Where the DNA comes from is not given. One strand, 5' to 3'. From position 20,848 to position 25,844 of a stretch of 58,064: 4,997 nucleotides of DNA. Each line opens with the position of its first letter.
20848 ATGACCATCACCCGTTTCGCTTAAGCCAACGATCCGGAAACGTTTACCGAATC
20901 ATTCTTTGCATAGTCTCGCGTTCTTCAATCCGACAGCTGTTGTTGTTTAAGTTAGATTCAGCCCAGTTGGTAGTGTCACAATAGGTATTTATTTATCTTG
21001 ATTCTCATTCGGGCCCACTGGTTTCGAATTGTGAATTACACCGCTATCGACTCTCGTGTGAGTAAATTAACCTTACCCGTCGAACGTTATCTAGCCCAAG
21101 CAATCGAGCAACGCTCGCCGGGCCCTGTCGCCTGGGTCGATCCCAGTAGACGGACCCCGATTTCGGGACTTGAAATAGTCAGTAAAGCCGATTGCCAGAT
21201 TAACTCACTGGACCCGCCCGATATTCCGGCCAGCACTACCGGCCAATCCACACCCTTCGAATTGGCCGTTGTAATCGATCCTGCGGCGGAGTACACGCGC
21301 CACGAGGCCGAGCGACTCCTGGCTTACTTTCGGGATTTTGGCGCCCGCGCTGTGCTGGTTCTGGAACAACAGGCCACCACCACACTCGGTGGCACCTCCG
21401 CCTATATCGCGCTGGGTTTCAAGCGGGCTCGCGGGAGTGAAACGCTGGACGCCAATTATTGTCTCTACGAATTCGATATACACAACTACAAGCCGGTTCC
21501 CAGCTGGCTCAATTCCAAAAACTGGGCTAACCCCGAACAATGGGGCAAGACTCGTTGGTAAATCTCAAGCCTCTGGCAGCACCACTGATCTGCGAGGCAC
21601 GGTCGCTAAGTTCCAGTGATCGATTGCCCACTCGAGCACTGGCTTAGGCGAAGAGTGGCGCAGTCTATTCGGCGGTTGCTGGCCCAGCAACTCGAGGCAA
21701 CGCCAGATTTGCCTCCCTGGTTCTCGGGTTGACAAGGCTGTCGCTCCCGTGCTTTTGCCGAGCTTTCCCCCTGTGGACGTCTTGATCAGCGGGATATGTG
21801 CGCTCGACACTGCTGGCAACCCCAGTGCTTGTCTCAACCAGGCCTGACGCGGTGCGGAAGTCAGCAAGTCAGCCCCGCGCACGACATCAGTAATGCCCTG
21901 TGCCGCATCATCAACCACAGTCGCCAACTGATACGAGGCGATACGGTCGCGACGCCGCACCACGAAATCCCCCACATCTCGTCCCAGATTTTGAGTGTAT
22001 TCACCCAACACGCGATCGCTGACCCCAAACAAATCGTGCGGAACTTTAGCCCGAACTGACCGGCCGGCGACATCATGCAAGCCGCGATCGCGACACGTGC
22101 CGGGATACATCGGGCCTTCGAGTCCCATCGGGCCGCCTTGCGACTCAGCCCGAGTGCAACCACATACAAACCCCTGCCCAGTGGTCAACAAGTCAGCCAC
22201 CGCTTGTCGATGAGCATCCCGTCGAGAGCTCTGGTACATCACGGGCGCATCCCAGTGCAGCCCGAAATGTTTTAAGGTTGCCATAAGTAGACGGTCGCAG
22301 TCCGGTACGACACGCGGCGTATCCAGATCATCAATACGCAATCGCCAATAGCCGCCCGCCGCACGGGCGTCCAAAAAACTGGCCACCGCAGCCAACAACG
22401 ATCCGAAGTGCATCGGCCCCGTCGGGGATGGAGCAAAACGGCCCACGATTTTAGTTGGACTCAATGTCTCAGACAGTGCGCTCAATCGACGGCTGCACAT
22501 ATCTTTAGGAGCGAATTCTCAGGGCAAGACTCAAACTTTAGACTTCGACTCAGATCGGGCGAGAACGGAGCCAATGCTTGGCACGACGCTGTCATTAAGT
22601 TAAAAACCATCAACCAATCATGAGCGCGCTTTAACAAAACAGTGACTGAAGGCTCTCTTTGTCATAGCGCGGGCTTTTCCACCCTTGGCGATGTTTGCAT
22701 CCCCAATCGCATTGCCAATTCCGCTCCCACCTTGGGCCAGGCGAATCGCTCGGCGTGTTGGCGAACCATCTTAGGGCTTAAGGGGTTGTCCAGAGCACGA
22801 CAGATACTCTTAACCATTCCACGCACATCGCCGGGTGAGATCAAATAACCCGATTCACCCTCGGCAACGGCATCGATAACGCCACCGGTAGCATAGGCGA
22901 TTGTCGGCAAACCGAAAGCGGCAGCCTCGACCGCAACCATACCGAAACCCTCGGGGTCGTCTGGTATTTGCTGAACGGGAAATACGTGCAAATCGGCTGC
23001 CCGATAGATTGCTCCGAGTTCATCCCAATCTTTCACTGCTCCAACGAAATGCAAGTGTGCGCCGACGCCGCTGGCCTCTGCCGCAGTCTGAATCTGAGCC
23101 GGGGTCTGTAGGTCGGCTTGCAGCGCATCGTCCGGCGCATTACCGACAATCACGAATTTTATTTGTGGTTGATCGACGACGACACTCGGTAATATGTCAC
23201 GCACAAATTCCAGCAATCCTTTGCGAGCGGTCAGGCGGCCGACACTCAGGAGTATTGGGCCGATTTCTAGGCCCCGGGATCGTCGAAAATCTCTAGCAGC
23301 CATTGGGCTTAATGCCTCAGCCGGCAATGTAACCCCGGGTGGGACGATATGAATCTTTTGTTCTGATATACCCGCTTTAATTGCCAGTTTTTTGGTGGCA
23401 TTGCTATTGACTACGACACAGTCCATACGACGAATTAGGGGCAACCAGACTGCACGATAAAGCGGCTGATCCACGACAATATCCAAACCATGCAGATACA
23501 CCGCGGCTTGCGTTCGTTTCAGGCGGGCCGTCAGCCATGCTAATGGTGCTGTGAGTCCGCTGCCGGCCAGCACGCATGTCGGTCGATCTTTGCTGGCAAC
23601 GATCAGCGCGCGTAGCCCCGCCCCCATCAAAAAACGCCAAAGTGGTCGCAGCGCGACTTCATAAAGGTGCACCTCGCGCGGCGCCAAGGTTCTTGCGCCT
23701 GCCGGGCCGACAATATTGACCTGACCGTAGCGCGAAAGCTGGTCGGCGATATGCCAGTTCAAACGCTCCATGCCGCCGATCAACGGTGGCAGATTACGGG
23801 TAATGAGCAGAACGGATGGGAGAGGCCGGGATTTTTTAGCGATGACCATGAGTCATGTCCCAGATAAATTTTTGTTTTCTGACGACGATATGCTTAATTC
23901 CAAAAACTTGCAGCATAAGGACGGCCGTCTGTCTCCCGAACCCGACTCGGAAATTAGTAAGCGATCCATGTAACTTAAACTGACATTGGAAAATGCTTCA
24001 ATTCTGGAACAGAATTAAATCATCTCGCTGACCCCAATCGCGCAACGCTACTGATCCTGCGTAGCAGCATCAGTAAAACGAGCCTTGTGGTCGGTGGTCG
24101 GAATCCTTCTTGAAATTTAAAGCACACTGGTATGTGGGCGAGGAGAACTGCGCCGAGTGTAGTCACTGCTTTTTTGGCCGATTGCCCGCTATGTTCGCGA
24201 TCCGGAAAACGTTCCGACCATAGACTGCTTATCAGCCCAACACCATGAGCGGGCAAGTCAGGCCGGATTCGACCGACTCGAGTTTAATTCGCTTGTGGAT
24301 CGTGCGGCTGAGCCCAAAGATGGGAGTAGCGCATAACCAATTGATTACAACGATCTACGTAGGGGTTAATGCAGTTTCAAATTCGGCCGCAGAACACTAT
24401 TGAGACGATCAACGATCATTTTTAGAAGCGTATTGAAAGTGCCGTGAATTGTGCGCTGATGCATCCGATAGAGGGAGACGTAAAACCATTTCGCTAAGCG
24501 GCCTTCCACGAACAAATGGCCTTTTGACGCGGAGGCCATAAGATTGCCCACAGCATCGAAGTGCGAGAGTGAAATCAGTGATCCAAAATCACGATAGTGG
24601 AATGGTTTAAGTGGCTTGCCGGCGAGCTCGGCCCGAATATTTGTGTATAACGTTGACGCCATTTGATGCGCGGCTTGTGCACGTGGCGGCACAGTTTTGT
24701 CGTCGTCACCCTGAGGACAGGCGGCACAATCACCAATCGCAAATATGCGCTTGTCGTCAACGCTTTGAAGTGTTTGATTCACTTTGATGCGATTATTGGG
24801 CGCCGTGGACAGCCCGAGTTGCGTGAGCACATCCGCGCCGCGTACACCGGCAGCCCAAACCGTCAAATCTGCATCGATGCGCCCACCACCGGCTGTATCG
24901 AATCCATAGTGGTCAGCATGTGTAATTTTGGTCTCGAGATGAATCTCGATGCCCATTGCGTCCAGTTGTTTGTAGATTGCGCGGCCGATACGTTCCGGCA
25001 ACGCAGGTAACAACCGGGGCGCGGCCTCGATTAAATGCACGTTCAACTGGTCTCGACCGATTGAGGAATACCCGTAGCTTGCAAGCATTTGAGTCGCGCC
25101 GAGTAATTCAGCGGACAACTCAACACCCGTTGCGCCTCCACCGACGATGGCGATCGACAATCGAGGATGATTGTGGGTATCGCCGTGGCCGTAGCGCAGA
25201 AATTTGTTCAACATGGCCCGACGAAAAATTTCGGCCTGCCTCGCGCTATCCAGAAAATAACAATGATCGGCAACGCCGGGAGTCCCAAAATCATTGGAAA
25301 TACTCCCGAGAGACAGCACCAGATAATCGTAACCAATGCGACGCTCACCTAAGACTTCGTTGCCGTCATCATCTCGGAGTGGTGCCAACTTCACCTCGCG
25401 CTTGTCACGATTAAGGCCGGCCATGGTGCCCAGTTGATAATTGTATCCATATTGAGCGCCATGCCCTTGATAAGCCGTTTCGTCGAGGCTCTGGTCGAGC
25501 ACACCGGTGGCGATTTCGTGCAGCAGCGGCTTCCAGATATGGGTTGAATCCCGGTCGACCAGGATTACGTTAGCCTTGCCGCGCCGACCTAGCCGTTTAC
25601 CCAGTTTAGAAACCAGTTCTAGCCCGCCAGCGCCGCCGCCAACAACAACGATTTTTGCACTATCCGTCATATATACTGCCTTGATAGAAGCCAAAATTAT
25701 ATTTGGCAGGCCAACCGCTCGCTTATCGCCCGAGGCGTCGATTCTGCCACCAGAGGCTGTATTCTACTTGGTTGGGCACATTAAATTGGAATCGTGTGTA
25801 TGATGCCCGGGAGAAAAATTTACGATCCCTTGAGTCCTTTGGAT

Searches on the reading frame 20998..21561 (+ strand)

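Call 9: search_protein_families(library=pfam, proteins=[window:20998-21561:+])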
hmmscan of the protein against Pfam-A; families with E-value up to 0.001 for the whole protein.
window:20998-21561:+ (187 aa): 1 family
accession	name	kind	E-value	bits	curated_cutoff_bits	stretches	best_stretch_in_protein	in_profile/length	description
PF19742.4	DUF6231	-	9.8e-31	107.8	35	1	31-187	6-145/145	Family of unknown function (DUF6231)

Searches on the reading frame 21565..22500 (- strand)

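Call 9: search_protein_families(library=pfam, proteins=[window:21565-22500:-])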
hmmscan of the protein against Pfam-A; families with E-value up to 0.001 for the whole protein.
window:21565-22500:- (311 aa): 1 family
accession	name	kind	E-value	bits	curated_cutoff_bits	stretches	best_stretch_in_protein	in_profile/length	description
PF00749.27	tRNA-synt_1c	-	5e-37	127.9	23.4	1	17-254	1-251/314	tRNA synthetases class I (E and Q), catalytic domain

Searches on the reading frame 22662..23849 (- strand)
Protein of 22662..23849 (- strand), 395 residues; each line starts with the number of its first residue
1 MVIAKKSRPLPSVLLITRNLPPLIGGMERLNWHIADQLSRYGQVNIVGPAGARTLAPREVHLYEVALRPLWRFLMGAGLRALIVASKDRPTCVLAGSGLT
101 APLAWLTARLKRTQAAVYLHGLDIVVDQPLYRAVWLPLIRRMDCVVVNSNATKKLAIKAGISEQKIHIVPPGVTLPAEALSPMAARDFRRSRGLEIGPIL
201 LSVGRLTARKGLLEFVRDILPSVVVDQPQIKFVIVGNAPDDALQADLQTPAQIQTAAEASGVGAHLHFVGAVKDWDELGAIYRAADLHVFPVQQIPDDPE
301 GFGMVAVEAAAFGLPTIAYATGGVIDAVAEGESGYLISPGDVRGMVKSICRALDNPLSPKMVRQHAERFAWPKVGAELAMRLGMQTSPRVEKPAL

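Call 10: search_protein_families(library=pfam, proteins=[window:22662-23849:-])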
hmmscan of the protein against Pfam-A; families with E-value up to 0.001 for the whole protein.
window:22662-23849:- (395 aa): 5 families
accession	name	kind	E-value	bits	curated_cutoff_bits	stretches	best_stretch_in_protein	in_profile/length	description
PF00534.26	Glycos_transf_1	-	3.4e-30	105.3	26.4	1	196-367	14-170/172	Glycosyl transferases group 1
PF13692.12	Glyco_trans_1_4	-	1.1e-27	97.4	27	1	198-355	2-142/142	Glycosyl transferases group 1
PF13439.12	Glyco_transf_4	-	3.9e-15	56.7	28.5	1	24-174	1-167/170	Glycosyltransferase Family 4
PF13579.12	Glyco_trans_4_4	-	5.7e-10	40.2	29.7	1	25-172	1-158/158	Glycosyl transferase 4-like domain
PF20706.3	GT4-conflict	-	1.3e-07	31.5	26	1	194-331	194-323/385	Family 4 Glycosyltransferase in conflict systems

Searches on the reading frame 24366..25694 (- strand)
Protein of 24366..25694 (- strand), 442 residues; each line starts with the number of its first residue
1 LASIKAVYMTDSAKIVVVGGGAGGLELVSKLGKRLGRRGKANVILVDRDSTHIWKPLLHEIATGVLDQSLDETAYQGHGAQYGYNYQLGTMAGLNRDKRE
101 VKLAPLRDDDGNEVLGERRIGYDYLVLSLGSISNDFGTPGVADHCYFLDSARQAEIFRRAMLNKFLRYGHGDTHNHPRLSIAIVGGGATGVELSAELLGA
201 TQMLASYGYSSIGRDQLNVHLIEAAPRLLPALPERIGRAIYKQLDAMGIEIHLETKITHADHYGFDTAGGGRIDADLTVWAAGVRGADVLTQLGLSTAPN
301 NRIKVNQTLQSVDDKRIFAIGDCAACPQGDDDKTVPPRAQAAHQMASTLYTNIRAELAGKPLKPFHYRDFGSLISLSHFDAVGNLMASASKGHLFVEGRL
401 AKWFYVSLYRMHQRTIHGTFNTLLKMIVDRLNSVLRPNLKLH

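Call 10: search_protein_families(library=pfam, proteins=[window:24366-25694:-])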
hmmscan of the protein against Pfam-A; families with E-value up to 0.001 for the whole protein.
window:24366-25694:- (442 aa): 3 families
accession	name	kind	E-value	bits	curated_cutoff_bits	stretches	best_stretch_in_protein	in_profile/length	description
PF07992.20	Pyr_redox_2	-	1.2e-48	166.5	26.1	1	14-346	2-291/291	Pyridine nucleotide-disulphide oxidoreductase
PF00070.33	Pyr_redox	-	5.8e-13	49.6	22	1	181-261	2-67/82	Pyridine nucleotide-disulphide oxidoreductase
PF13454.12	NAD_binding_9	-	0.00011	22.6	21.8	0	16-50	1-34/155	FAD-NAD(P)-binding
